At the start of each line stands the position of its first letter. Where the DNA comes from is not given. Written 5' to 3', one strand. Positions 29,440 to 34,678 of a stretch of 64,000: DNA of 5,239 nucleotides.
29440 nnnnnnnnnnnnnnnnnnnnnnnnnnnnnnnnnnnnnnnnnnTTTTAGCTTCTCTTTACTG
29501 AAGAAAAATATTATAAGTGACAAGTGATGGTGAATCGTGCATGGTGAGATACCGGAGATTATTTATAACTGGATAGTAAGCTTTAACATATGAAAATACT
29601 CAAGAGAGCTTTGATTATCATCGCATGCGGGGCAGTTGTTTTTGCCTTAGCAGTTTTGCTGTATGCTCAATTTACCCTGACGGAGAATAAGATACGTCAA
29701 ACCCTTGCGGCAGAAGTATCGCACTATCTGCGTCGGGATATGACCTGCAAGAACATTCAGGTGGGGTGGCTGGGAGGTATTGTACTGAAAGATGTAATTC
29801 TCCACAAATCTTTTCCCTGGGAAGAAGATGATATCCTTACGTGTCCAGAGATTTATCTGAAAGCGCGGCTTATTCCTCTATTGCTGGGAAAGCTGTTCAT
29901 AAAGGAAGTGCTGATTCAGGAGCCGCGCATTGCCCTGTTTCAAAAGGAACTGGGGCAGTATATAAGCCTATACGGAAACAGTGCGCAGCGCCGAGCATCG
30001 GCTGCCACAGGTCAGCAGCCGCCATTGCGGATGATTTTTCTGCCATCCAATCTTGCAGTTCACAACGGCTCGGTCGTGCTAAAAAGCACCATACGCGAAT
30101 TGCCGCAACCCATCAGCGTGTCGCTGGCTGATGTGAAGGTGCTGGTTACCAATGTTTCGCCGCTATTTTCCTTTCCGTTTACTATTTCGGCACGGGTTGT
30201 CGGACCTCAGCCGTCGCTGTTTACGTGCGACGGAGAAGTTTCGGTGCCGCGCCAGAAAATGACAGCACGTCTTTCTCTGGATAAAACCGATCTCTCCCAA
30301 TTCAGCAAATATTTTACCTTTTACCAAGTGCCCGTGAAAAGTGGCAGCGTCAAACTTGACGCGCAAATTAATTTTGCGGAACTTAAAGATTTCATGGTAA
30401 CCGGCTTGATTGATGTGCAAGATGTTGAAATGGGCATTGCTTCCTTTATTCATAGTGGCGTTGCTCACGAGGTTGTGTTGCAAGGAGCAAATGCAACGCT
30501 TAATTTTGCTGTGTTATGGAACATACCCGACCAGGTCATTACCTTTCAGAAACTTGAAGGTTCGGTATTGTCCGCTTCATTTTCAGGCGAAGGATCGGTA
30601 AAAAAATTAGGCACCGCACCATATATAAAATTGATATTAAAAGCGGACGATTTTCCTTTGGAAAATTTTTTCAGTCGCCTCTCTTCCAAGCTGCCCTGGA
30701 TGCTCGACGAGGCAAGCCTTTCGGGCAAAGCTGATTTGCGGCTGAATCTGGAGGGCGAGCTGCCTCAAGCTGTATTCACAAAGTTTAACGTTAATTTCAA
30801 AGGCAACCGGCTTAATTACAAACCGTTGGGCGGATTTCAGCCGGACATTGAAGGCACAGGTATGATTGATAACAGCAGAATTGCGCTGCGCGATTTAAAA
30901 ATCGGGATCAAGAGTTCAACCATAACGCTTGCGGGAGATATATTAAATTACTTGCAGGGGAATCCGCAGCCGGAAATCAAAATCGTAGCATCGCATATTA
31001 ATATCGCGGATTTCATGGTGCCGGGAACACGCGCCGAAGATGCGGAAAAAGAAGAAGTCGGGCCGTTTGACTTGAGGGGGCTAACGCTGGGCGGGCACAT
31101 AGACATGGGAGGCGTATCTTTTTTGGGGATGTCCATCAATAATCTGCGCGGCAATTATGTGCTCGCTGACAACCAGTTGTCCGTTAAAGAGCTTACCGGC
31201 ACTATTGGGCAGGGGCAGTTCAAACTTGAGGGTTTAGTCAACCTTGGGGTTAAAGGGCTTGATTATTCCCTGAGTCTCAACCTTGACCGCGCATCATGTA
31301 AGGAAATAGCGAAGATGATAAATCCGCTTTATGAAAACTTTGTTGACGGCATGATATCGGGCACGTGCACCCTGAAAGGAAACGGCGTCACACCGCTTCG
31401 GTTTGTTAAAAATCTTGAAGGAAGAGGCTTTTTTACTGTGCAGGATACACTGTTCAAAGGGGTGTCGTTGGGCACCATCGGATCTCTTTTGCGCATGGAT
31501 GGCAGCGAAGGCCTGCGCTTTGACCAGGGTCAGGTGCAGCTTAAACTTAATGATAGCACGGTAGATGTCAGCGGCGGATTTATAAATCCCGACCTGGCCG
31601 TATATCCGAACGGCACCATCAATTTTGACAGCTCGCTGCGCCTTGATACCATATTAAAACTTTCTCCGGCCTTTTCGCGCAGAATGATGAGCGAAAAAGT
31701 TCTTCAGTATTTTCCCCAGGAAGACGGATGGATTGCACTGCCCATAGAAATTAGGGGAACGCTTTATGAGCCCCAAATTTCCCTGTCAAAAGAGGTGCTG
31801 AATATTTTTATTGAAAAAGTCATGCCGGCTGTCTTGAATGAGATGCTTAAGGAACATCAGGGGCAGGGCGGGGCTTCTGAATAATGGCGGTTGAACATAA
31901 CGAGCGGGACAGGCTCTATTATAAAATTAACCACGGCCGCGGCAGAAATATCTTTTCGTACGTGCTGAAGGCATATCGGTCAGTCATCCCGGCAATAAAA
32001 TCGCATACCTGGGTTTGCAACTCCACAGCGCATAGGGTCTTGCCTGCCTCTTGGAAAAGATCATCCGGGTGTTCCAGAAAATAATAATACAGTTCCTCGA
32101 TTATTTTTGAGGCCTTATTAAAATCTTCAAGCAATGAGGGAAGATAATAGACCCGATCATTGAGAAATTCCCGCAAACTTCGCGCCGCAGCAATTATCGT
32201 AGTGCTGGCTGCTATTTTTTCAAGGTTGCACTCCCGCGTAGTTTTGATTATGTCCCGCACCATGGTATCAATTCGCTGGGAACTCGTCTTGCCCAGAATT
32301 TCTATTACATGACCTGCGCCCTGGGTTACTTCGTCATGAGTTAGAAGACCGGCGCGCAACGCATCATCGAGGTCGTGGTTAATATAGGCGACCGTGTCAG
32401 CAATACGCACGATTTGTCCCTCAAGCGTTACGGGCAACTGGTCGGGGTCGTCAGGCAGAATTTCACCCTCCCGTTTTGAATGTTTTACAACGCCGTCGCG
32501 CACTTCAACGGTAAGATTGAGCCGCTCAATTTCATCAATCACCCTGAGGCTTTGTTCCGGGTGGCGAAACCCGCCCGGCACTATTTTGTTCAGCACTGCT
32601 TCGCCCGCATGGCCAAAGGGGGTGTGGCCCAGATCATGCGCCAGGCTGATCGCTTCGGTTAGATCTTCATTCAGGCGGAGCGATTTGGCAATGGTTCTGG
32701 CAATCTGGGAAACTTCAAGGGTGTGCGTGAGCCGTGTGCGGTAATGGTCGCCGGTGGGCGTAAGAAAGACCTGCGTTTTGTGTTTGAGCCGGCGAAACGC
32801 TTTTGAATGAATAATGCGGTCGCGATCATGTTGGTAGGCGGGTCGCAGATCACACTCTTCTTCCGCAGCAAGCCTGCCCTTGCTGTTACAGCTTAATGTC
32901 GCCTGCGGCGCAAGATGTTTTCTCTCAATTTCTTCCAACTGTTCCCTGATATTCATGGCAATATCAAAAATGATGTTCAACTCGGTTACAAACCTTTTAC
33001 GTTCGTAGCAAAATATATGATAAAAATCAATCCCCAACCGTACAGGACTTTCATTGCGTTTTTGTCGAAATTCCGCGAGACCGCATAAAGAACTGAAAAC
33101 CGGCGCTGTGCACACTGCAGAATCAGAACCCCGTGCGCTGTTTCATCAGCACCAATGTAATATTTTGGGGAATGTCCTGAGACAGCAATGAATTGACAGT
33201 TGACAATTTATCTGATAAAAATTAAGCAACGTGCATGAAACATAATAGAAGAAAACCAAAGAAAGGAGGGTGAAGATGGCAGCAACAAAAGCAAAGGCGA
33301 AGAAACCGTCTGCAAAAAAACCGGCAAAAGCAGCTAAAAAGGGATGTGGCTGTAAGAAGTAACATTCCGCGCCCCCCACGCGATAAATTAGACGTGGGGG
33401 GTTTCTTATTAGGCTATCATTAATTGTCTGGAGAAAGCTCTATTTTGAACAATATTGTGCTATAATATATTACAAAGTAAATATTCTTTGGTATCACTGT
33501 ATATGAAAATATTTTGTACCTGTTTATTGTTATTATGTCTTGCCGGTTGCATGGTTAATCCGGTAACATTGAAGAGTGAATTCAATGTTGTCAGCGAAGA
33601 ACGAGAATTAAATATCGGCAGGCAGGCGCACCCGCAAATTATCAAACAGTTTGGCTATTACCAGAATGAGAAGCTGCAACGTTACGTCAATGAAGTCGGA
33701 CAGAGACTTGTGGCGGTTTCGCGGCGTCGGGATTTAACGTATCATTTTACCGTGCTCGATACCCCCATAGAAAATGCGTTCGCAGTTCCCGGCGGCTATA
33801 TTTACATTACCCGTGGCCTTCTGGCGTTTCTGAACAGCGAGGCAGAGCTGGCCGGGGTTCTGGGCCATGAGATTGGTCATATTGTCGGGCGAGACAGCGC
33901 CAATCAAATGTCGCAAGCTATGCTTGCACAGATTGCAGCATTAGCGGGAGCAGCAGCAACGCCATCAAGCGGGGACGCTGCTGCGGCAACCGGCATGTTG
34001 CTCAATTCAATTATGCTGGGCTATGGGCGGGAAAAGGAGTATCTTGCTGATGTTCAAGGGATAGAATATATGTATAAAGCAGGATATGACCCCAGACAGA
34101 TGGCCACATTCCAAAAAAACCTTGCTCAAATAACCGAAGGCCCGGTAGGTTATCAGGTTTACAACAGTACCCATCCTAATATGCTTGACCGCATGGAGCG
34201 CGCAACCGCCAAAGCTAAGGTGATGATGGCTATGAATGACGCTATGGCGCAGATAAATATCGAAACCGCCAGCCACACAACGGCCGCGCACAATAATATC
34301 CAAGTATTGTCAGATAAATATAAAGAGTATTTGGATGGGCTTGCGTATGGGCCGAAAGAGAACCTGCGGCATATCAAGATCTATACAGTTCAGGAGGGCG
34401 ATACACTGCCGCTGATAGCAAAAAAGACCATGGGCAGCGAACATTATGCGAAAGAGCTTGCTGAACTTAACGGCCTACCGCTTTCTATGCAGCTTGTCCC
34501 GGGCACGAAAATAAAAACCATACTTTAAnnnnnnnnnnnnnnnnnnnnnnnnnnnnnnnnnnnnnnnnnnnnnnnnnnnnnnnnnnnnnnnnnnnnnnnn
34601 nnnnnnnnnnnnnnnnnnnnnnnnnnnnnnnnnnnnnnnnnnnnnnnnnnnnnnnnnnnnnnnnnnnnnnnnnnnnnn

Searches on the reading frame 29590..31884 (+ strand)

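Call 6: search_protein_families(library=ncbifam, proteins=[window:29590-31884:+])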
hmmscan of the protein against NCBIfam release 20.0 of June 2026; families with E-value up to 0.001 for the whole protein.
window:29590-31884:+ (764 aa): 2 families
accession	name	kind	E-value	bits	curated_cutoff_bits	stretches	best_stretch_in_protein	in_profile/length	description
NF008091.0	PRK10833.1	equivalog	5.6e-11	41.7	412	1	495-627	337-467/618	outer membrane assembly protein AsmA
NF047499.1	LIC_11026_fam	hypoth_equivalog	0.00012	20.1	325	1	16-123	20-122/1006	LIC_11026 family protein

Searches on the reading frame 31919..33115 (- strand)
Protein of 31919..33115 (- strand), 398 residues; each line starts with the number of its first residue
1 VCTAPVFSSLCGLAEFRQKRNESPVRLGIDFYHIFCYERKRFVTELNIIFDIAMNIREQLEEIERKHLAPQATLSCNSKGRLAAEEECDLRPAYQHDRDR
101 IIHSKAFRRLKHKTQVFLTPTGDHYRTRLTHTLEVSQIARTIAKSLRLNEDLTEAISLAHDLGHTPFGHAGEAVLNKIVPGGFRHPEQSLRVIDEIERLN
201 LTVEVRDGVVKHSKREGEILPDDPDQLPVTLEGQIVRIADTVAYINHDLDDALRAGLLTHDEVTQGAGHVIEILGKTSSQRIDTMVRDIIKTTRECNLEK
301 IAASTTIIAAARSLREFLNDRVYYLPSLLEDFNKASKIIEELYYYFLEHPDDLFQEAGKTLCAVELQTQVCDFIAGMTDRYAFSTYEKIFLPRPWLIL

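Call 6: search_protein_families(library=ncbifam, proteins=[window:31919-33115:-])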
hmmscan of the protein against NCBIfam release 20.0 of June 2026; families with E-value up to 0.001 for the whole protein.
window:31919-33115:- (398 aa): 12 families
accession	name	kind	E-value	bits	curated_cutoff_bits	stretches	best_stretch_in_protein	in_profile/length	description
NF002327.0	PRK01286.1-2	equivalog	1.8e-148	494.2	393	1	54-396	2-343/345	deoxyguanosinetriphosphate triphosphohydrolase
NF002329.0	PRK01286.1-4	equivalog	7e-112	374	494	1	54-393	1-338/342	deoxyguanosinetriphosphate triphosphohydrolase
NF002326.0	PRK01286.1-1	equivalog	1.6e-92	310.8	390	2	63-264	4-219/379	deoxyguanosinetriphosphate triphosphohydrolase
NF002328.0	PRK01286.1-3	equivalog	1e-76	258.5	467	3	64-213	11-169/404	deoxyguanosinetriphosphate triphosphohydrolase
TIGR01353.1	dGTP_triPase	subfamily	7.2e-62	210.1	152.35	3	91-214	2-145/389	dGTP triphosphohydrolase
NF041026.1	antiphage_dGTPase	exception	1.8e-56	192.1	400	3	84-213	9-157/425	anti-phage deoxyguanosine triphosphatase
NF002330.0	PRK01286.1-5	equivalog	6.9e-54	183.5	511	1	69-273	3-229/384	deoxyguanosinetriphosphate triphosphohydrolase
NF003701.1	PRK05318.1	subfamily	1.7e-45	155.7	383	3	84-200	10-146/426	anti-phage deoxyguanosine triphosphatase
NF002829.0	PRK03007.1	equivalog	5.4e-43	147.5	385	1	77-198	13-139/425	deoxyguanosinetriphosphate triphosphohydrolase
NF002205.0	PRK01096.1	equivalog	6.1e-29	101.3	439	1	84-176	18-126/444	deoxyguanosinetriphosphate triphosphohydrolase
NF003429.0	PRK04926.1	equivalog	5e-27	94.9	405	1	84-177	22-134/500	dGTPase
TIGR00277.1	HDIG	domain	0.00037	20.3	27.6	0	129-164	6-41/84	HDIG domain-containing metalloprotein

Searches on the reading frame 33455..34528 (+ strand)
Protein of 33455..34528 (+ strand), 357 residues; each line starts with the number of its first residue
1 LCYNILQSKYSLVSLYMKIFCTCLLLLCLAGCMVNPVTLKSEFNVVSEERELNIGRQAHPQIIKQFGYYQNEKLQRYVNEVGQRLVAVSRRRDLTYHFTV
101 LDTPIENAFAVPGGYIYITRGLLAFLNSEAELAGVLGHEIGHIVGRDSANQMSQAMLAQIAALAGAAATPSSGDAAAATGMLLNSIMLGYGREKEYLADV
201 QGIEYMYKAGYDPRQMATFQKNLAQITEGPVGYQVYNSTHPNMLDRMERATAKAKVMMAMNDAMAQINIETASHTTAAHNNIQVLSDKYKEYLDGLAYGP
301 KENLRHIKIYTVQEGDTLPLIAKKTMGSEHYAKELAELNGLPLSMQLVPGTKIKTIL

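Call 6: search_protein_families(library=ncbifam, proteins=[window:33455-34528:+])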
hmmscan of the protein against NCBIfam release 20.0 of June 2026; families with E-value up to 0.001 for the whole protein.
window:33455-34528:+ (357 aa): 9 families
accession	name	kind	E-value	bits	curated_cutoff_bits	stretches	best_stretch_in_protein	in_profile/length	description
NF052400.1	M48_BAM_BepA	equivalog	1.9e-31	109.4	570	1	44-261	39-264/483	beta-barrel assembly-enhancing protease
NF052399.1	M48_lipo_LoiP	exception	2.8e-11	43.4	365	1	99-249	90-239/247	metalloprotease LoiP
NF003425.0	PRK04897.1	equivalog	3.3e-07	29.8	355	1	100-163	102-169/298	zinc metalloprotease HtpX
NF002839.0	PRK03072.1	equivalog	7.7e-06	25.2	412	1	116-169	114-167/291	zinc metalloprotease HtpX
NF002322.0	PRK01265.1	equivalog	1.4e-05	24.8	275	1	100-153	105-161/325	zinc metalloprotease HtpX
NF002669.0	PRK02391.1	equivalog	1.8e-05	24.1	341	1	98-163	97-165/298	zinc metalloprotease HtpX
NF002826.0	PRK03001.1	equivalog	9.6e-05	21.7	369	1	116-169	110-163/285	zinc metalloprotease HtpX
NF002775.0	PRK02870.1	equivalog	0.00011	21.6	285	0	99-161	137-202/338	zinc metalloprotease HtpX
NF002363.0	PRK01345.1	equivalog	0.00023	20.3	422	1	97-161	86-154/318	zinc metalloprotease HtpX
